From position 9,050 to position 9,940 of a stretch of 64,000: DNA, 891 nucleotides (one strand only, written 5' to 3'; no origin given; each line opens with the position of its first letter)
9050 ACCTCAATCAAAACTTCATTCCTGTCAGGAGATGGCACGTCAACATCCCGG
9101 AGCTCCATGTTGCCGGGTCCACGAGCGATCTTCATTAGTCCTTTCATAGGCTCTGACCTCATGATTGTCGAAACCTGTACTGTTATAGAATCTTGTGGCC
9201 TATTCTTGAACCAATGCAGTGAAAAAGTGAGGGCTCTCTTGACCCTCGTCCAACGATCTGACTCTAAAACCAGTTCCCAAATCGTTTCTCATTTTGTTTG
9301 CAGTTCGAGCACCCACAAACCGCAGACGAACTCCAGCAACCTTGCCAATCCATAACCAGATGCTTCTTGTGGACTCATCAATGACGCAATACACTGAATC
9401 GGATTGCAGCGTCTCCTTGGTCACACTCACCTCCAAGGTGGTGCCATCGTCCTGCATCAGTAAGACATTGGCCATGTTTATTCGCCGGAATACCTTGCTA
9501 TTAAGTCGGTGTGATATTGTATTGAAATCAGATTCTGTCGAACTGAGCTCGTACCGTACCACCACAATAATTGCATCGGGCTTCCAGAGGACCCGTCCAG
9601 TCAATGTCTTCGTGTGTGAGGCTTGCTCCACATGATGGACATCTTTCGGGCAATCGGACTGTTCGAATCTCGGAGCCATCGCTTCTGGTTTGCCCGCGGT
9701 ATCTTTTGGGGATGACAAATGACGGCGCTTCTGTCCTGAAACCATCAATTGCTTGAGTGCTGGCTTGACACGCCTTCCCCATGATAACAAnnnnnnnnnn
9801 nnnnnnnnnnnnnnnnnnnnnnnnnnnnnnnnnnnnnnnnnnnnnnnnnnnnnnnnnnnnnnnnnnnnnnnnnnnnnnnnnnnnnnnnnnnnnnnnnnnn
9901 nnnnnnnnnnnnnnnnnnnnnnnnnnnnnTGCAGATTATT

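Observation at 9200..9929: Minimal single gelsolin-domain protein directly downstream of a membrane-anchored zinc-ribbon protein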

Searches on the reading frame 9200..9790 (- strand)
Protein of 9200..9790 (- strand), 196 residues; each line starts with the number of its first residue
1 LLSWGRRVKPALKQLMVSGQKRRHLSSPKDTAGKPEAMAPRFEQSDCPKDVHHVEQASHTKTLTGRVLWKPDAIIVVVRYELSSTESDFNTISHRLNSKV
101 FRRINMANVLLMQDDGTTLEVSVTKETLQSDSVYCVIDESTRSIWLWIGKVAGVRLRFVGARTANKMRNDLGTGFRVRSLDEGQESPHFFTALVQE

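Call 5: search_protein_families(library=pfam, proteins=[window:9200-9790:-], max_evalue=10)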
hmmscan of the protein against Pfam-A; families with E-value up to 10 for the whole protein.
window:9200-9790:- (196 aa): 3 families
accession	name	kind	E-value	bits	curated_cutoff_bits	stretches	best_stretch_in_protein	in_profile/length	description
PF25480.1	DUF7904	-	0.083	13.1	30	1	111-193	4-92/100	Domain of unknown function (DUF7904)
PF00626.27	Gelsolin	-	0.14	12.5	21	1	120-189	7-75/76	Gelsolin repeat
PF18427.7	DDR_swiveling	-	0.17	12.4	26.5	1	84-126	44-86/162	DD-reactivating factor swiveling domain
